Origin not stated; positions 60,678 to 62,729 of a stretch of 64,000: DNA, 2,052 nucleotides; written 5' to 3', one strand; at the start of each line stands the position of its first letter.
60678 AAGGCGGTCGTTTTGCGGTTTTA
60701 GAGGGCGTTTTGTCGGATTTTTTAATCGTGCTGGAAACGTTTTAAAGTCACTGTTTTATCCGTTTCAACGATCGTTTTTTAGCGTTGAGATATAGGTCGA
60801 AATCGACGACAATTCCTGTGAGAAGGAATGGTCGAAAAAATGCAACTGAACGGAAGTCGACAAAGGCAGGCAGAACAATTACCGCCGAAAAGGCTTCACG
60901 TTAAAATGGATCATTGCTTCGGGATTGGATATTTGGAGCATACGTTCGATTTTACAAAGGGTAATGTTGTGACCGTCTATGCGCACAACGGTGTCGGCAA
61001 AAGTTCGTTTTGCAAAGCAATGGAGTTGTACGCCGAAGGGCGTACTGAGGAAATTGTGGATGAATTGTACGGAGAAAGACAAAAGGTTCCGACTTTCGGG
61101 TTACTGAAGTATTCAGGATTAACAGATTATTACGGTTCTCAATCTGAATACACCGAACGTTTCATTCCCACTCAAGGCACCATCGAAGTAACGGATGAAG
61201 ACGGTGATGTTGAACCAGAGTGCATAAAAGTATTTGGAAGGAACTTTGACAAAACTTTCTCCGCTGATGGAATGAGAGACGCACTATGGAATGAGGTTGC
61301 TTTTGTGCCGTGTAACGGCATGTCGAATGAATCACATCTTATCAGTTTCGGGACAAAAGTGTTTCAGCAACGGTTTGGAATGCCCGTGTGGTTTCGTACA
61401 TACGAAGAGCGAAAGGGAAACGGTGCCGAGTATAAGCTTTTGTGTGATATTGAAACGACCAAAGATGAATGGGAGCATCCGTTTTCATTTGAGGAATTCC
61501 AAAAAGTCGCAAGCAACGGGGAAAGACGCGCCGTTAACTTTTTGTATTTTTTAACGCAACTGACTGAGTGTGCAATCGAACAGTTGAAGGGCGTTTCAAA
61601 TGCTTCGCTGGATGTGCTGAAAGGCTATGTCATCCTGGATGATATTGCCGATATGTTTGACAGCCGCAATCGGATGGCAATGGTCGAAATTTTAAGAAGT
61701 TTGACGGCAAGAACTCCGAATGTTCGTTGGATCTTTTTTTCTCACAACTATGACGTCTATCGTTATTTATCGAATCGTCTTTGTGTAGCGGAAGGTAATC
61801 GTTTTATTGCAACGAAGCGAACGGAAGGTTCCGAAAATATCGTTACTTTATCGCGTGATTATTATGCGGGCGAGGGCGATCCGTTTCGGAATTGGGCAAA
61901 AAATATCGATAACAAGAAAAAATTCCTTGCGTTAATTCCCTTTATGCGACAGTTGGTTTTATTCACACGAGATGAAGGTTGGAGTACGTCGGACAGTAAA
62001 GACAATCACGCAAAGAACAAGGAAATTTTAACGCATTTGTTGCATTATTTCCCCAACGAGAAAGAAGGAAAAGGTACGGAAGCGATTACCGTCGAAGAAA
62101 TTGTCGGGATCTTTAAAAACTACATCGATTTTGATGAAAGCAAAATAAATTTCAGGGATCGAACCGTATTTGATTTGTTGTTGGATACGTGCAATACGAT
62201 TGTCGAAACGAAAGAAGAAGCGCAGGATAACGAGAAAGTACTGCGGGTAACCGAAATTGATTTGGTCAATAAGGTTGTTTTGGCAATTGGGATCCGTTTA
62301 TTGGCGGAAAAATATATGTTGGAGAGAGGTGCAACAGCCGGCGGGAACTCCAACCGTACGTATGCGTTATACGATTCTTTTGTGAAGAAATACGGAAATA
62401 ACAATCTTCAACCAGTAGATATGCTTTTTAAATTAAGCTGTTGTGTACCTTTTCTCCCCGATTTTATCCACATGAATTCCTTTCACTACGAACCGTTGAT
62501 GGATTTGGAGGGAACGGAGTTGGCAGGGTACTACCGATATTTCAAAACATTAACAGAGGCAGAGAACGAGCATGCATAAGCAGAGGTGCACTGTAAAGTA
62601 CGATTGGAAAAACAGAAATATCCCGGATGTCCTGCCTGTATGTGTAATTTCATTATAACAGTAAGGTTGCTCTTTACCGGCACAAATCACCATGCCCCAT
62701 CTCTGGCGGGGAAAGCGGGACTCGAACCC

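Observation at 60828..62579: PrrC/RloC-like ABC ATPase without an associated restriction-modification system, immediately upstream of two tRNA genes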

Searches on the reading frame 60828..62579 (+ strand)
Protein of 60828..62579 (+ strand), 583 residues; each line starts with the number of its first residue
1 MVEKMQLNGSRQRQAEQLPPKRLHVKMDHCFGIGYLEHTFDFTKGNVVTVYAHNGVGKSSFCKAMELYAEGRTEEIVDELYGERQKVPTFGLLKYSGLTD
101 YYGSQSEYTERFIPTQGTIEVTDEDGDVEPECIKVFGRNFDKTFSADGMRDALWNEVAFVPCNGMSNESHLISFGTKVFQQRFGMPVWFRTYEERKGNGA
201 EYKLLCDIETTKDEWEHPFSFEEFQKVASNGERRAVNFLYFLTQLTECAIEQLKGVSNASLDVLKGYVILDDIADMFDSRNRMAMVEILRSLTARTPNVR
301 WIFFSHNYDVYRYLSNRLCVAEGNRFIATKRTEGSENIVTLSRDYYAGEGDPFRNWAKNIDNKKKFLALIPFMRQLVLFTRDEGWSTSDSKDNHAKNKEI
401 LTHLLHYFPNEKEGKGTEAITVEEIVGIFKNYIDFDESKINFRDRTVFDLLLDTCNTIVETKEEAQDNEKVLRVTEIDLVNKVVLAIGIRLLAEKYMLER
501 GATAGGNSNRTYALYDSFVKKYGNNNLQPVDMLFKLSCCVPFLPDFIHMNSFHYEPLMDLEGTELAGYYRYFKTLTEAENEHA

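Call 3: search_protein_families(library=pfam, proteins=[window:60828-62579:+], max_evalue=1)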
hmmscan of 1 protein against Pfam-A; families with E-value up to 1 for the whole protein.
window:60828-62579:+ (583 aa): 4 families
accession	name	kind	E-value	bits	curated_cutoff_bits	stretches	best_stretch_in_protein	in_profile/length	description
PF13166.12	AAA_13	-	5.1e-07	29.2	36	1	226-346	498-614/713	AAA domain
PF13476.12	AAA_23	-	0.038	15.1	27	1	36-73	11-47/201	AAA domain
PF02463.25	SMC_N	-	0.084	12.7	40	0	44-66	23-45/220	RecF/RecN/SMC N terminal domain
PF00005.33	ABC_tran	-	0.18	12.9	25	1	39-70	5-36/137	ABC transporter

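Call 4: search_protein_families(library=padloc, proteins=[window:60828-62579:+], max_evalue=1)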
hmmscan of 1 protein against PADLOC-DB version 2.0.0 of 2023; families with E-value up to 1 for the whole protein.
window:60828-62579:+ (583 aa): 14 families
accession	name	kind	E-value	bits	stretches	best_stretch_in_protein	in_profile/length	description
PDLC05023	PDC-S46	-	2.6e-74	249.2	2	178-575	364-718/719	-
PDLC03865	LmuB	-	7.5e-06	22.4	1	37-66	19-52/1007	-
PDLC03859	LmuB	-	1.8e-05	22.2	1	35-78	14-56/611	-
PDLC04140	mad8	-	2.6e-05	21.9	1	39-307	21-233/314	mads_8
PDLC04898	PDC-S06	-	3.2e-05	20.5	1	223-317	528-617/752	-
PDLC04894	PDC-S06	-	0.00027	17.6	1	229-316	505-579/740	-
PDLC04893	PDC-S06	-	0.00039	16.9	1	36-81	87-135/862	-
PDLC04897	PDC-S06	-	0.00042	17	2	229-311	508-582/727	-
PDLC02335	AbiLi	-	0.00056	17.1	1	38-320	65-243/326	AbiLi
PDLC02914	ATPase-Toprim_I-B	-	0.0006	17.1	1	23-67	3-47/443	-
PDLC04891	PDC-S06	-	0.00085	15.8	1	37-88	92-145/858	-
PDLC04135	mad3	-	0.0046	14.5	1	38-73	16-50/374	mads_3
PDLC04889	PDC-S06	-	0.0046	13.5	1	39-75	15-49/693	-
PDLC04611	PDC-M38A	-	0.0096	13.5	1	53-87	30-64/383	-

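Call 5: search_protein_families(library=ncbifam, proteins=[window:60828-62579:+], max_evalue=1)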
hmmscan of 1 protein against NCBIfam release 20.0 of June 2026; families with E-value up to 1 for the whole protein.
window:60828-62579:+ (583 aa): 19 families
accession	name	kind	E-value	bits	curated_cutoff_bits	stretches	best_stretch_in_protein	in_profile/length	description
TIGR04520.1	ECF_ATPase_1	equivalog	0.0003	20.3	315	2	266-325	156-213/269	energy-coupling factor transporter ATPase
NF058610.1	epi_export_YydI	equivalog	0.00039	20.1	240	1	39-72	20-53/209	YydI family epipeptide exporter ATP-binding subunit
NF041861.1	YtfR_transport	equivalog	0.00082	17.9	850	1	248-336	140-225/492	galactofuranose ABC transporter, ATP-binding protein YtfR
NF010156.0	PRK13635.1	equivalog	0.0031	16.7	392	0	39-66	27-54/279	energy-coupling factor ABC transporter ATP-binding protein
NF009945.0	PRK13409.1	equivalog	0.0039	15.9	469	0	42-70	363-391/592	ribosome biogenesis/translation initiation ATPase RLI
NF045487.1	ASRP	equivalog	0.009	14.6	300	1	37-70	7-39/593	archaea-specific SMC-related protein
TIGR00611.2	recf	equivalog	0.012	14.8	172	0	221-293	268-331/339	DNA replication/repair protein RecF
NF010167.0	PRK13648.1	subfamily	0.019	14.3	241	0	38-65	28-55/269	energy-coupling factor transporter ATPase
TIGR02769.1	nickel_nikE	equivalog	0.021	14.3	332.55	1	266-331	170-234/265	nickel import ATP-binding protein NikE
TIGR02633.1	xylG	equivalog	0.025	13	723.65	1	267-334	162-227/500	D-xylose ABC transporter ATP-binding protein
NF010060.0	PRK13537.1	equivalog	0.029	13.2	521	1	268-329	168-227/314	nodulation factor ABC transporter ATP-binding protein NodI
NF010159.0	PRK13638.1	equivalog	0.032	13.6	489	1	251-321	140-209/271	energy-coupling factor ABC transporter ATP-binding protein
TIGR01288.1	nodI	equivalog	0.033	13.2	424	1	268-333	157-220/303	nodulation factor ABC transporter ATP-binding protein NodI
NF010068.0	PRK13548.1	equivalog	0.034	13.2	261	1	40-73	26-59/261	heme ABC transporter ATP-binding protein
NF010059.0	PRK13536.1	equivalog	0.05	12.3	549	1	268-332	196-258/342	nodulation factor ABC transporter ATP-binding protein NodI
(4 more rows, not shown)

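Call 7: find_homologous_proteins(query=window:60828-62579:+)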
Query window:60828-62579:+ (583 aa): 293 proteins with E <= 0.001 among 8000 candidates; the best 120 are listed.
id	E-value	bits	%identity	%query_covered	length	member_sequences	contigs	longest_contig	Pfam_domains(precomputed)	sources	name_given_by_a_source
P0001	0.0e+0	1071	85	96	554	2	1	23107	PF13166.13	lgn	-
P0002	0.0e+0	1032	82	96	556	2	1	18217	PF13166.13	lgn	-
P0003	0.0e+0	1015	79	98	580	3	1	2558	PF13166.13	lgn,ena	-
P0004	1.8e-292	989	81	92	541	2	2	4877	PF13166.13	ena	-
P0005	1.6e-285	966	78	95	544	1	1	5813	PF13166.13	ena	-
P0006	3.6e-284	962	78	96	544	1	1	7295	PF13166.13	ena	-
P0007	1.0e-280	950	77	97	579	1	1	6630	PF13166.13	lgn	-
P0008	6.1e-193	661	78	66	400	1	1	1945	PF13166.13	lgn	-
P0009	2.6e-160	553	50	98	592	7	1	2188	PF13166.13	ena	-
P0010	3.1e-133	463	47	95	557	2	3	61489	PF13166.13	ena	-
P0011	7.7e-62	228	32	95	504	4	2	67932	PF13166.13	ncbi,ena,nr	ncbi:MAG: hypothetical protein J6Z25_03830 [Opitutales bacterium]|nr:hypothetical protein [Opitutale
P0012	2.2e-57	213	34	54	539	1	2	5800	PF02463.26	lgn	-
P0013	2.2e-39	154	31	68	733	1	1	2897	PF13166.13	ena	-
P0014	3.7e-39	153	31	61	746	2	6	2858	PF02463.26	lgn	-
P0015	8.2e-36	142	30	68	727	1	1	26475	PF02463.26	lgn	-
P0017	1.0e-35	141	33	60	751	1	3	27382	-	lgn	-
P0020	1.1e-34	138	32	68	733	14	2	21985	PF02463.26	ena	-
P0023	2.9e-34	137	32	59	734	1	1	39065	PF02463.26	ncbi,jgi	ncbi:MAG: hypothetical protein ACI9BF_000275 [Candidatus Paceibacteria bacterium]|jgi:hypothetical p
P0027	1.7e-33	134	31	60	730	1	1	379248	PF02463.26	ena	-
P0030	4.5e-32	129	31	63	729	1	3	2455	PF13166.13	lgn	-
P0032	6.9e-32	129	28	69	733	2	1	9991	PF02463.26,PF13166.13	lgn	-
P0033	8.0e-32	129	27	60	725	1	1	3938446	PF02463.26,PF13166.13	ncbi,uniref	ncbi:hypothetical protein [Nitrobacter sp. TKz-YC01]|uniref:hypothetical protein n=1 Tax=Nitrobacter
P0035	1.0e-31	128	32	60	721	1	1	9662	PF13166.13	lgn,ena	-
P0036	1.1e-31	128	31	59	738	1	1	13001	-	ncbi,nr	ncbi:MAG: putative cytosolic protein [Candidatus Nomurabacteria bacterium]|nr:putative cytosolic pro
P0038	2.4e-31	127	29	60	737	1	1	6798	PF02463.26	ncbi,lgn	ncbi:MAG: hypothetical protein ACERKN_22320 [Velocimicrobium sp.]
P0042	2.9e-31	127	31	59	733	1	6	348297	-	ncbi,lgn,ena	-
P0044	3.8e-31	126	32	60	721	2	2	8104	PF13166.13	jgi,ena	-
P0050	1.0e-30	125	31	60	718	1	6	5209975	-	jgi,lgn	jgi:hypothetical protein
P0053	1.7e-30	124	28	69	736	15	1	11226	PF02463.26,PF13166.13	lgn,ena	-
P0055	2.0e-30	124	32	61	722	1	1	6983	PF13166.13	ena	-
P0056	3.1e-30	123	29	60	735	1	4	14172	PF13166.13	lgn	-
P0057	3.3e-30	123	28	60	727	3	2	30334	PF02463.26,PF13166.13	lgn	-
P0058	4.0e-30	123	27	60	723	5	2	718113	PF13166.13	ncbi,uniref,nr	ncbi:AAA family ATPase [Octadecabacter sp. 1_MG-2023]|uniref:AAA family ATPase n=1 Tax=unclassified 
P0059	4.7e-30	123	27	68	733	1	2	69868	PF02463.26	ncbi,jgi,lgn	-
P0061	5.4e-30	123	27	60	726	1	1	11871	PF13166.13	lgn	-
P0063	5.9e-30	122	30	60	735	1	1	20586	PF13166.13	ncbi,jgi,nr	ncbi:MAG: hypothetical protein C4519_13710 [Desulfobacteraceae bacterium]|nr:MAG: hypothetical prote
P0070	1.4e-29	121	30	60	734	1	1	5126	PF13166.13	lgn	-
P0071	1.6e-29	121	29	69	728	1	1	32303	-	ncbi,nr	ncbi:hypothetical protein OAP63_15085 [Vibrio sp.]|nr:hypothetical protein [Vibrio sp.]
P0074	1.9e-29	121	27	67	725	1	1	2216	PF13166.13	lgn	-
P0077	2.6e-29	120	28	60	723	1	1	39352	PF02463.26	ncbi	ncbi:MAG: hypothetical protein ACOH1N_10750 [Lutibacter sp.]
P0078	2.8e-29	120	29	60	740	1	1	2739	PF02463.26,PF13166.13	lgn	-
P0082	3.2e-29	120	29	66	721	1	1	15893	PF13166.13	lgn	-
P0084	3.7e-29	120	30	57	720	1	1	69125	PF13166.13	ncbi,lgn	-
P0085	5.3e-29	119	30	68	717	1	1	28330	-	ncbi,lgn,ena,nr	ncbi:MAG: hypothetical protein K8R90_02170 [Candidatus Cloacimonetes bacterium]|nr:hypothetical prot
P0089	1.1e-28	118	28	60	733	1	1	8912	PF02463.26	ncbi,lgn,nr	ncbi:MAG: hypothetical protein H7Z73_01180 [Candidatus Saccharibacteria bacterium]|nr:hypothetical p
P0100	3.4e-28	117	30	60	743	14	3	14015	PF02463.26,PF13166.13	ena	-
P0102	4.0e-28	116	29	60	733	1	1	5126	PF02463.26,PF13166.13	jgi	-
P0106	5.0e-28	116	28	67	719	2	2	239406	PF02463.26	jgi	jgi:hypothetical protein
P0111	6.9e-28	116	30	59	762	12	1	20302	PF13166.13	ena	-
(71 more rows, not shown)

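Call 8: search_solved_structures(query=window:60828-62579:+, max_evalue=1)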
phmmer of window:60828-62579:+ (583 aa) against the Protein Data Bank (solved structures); distinct sequences matched with E-value up to 1: 6.
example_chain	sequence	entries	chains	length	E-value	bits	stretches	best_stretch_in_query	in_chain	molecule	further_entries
1u0l_A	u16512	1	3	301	0.072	14.8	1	29-96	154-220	Probable GTPase engC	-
9kym_A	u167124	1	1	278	0.37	12.4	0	266-326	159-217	Energy-coupling factor transporter ATP-binding protein EcfA1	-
4huq_B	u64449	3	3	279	0.37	12.4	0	266-326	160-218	Energy-coupling factor transporter ATP-binding protein EcfA 2 | Energy-coupling factor transporter ATP-binding protein EcfA1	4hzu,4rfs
2zj6_A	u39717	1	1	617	0.91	11.2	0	65-173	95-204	Lipase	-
2z8x_A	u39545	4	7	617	0.91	11.2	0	65-173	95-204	Lipase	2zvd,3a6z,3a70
2z8z_A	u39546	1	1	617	0.92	11.1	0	65-173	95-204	Lipase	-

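Call 12: find_encoding_contigs(protein=P0001, flank=10000, max_places=3)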
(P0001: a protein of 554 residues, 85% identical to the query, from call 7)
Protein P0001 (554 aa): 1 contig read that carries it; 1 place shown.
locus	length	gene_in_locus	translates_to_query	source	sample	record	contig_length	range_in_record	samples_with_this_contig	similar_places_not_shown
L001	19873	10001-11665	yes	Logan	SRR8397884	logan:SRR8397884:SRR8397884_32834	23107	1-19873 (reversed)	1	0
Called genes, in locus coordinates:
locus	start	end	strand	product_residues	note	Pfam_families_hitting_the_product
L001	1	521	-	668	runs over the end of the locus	-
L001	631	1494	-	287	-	PF07464:ApoLp-III (faint)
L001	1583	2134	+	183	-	-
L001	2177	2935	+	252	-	PF00578:AhpC-TSA, PF08534:Redoxin, PF10417:1-cysPrx_C (weak)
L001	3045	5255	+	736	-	PF00069:Pkinase, PF07714:PK_Tyr_Ser-Thr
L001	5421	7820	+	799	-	PF00580:UvrD-helicase, PF13245:AAA_19, PF13361:UvrD_C (weak), PF13538:UvrD_C_2 (faint)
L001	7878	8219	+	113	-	PF04347:FliO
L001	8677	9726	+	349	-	PF01791:DeoC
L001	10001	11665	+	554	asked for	PF13166:AAA_13 (faint)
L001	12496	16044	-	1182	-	-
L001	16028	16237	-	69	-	-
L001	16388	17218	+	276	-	PF02517:Rce1-like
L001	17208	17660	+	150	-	PF02367:TsaE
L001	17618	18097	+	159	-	PF02870:Methyltransf_1N, PF01035:DNA_binding_1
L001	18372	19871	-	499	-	?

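Call 13: find_encoding_contigs(protein=P0010, flank=10000, max_places=3)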
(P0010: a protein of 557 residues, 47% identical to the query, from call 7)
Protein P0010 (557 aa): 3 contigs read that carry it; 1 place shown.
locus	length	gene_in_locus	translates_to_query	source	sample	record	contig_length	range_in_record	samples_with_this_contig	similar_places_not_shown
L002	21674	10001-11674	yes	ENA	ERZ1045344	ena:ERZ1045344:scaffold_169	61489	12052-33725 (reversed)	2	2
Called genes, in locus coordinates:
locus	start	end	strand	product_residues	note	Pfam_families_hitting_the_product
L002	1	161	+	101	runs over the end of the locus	-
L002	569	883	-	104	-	-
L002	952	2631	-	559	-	-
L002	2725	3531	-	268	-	-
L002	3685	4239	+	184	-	-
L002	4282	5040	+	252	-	PF00578:AhpC-TSA, PF08534:Redoxin, PF10417:1-cysPrx_C (weak)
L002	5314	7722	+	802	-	PF00580:UvrD-helicase, PF13245:AAA_19, PF13361:UvrD_C, PF13538:UvrD_C_2 (faint)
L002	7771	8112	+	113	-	PF04347:FliO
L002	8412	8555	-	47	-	-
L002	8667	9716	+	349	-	PF01791:DeoC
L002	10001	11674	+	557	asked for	PF13166:AAA_13 (weak)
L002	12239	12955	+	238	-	-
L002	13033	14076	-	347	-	PF08545:ACP_syn_III (weak), PF08541:ACP_syn_III_C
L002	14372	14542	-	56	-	-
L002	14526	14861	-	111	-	PF18765:Polbeta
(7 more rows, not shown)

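Call 14: find_encoding_contigs(protein=P0011, flank=10000, max_places=3)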
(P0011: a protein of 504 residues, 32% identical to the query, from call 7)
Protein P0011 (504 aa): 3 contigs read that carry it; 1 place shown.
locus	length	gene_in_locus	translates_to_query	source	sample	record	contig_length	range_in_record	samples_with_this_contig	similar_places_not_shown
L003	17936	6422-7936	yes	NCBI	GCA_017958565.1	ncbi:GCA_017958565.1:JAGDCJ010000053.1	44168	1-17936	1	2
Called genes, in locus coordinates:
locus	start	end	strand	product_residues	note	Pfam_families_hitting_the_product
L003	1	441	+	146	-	?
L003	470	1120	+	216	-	PF00578:AhpC-TSA, PF08534:Redoxin, PF10417:1-cysPrx_C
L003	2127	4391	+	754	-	PF00580:UvrD-helicase, PF13245:AAA_19, PF13361:UvrD_C, PF13538:UvrD_C_2 (faint)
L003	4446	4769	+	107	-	PF04347:FliO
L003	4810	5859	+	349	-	PF01791:DeoC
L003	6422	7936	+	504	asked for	PF13166:AAA_13 (faint)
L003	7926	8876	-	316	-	PF02470:MlaD, PF28544:Helical_needle (weak)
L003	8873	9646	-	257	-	PF00005:ABC_tran, PF13304:AAA_21 (weak)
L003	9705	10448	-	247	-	PF02405:MlaE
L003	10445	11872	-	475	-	-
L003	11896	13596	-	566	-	PF02163:Peptidase_M50, PF14685:PDZ_Tricorn (faint), PF00595:PDZ (weak), PF13180:PDZ_2, PF17820:PDZ_6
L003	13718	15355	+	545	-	PF01965:DJ-1_PfpI, PF05343:Peptidase_M42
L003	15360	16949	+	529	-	PF13145:Rotamase_2 (faint)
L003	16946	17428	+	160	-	PF05991:NYN_YacP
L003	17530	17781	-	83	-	PF01016:Ribosomal_L27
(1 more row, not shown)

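Call 24: find_encoding_contigs(protein=P0033, flank=10000, max_places=2)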
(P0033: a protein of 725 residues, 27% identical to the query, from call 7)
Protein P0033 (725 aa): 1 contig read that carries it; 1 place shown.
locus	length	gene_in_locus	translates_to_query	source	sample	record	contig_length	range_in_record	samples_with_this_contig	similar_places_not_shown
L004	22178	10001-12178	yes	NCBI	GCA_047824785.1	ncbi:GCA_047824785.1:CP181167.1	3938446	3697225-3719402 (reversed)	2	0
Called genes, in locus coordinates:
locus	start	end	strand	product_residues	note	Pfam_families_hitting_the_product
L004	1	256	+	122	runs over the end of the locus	PF00072:Response_reg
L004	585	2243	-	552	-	PF00239:Resolvase, PF07508:Recombinase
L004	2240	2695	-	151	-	PF11149:DUF2924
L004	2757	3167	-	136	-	PF11994:DUF3489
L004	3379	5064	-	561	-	PF00239:Resolvase, PF07508:Recombinase, PF13408:Zn_ribbon_recom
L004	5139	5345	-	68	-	-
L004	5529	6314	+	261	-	-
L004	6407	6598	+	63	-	-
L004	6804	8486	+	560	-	PF00589:Phage_integrase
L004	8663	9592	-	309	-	PF00589:Phage_integrase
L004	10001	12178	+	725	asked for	PF02463:SMC_N (weak), PF13166:AAA_13 (weak)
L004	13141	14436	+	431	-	-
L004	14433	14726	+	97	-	PF01527:HTH_Tnp_1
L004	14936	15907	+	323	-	-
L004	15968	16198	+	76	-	-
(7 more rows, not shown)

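Call 25: find_encoding_contigs(protein=P0027, flank=10000, max_places=2)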
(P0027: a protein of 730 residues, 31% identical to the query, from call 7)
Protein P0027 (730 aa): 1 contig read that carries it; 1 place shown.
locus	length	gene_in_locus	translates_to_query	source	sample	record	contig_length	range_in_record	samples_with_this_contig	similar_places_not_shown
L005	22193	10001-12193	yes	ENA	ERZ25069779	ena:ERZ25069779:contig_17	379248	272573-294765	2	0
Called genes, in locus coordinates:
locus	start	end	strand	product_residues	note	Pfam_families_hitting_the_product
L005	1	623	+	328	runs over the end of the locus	PF16162:KwaB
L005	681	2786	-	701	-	PF03235:GmrSD_N, PF07510:GmrSD_C, PF18899:DUF5655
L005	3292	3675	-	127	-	-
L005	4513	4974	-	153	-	-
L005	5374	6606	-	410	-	PF13657:Couple_hipA, PF07804:HipA_C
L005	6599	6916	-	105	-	PF13744:HTH_37 (faint), PF13560:HTH_31, PF01381:HTH_3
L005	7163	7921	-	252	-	PF01844:HNH (weak)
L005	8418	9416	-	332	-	PF20720:nSTAND3 (weak), PF00004:AAA, PF05729:NACHT (faint), PF07728:AAA_5 (weak)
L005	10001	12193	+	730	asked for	PF02463:SMC_N (faint)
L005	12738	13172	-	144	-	-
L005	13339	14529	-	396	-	PF12844:HTH_19 (faint), PF13560:HTH_31, PF01381:HTH_3, PF06114:Peptidase_M78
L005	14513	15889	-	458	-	PF06508:QueC (weak)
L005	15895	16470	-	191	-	-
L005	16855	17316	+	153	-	PF00665:rve, PF13683:rve_3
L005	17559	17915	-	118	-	-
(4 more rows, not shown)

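Call 26: find_encoding_contigs(protein=P0050, flank=10000, max_places=2)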
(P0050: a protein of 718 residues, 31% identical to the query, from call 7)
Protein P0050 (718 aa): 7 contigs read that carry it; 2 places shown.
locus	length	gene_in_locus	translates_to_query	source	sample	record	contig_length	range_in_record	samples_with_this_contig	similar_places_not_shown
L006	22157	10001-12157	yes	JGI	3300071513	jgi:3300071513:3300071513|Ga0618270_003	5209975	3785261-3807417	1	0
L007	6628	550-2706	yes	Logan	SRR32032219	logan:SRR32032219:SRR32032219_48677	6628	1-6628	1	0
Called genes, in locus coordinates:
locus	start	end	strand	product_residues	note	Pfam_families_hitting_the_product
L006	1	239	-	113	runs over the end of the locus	PF01155:HypA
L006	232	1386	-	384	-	-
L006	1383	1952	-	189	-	PF11939:NiFe-hyd_HybE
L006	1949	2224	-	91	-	PF00301:Rubredoxin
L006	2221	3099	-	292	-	PF04809:HupH_C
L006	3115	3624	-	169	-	PF07449:HyaE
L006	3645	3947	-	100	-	PF01455:HupF_HypC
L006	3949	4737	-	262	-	PF01750:HycI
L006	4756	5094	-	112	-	PF01381:HTH_3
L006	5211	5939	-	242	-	PF01292:Ni_hydr_CYTB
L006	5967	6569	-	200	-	PF04955:HupE_UreJ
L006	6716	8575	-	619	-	PF27537:HoxH, PF00374:NiFeSe_Hases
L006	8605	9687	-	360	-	PF01058:Oxidored_q6, PF14720:NiFe_hyd_SSU_C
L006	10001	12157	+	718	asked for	-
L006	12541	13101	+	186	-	PF01936:NYN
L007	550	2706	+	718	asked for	-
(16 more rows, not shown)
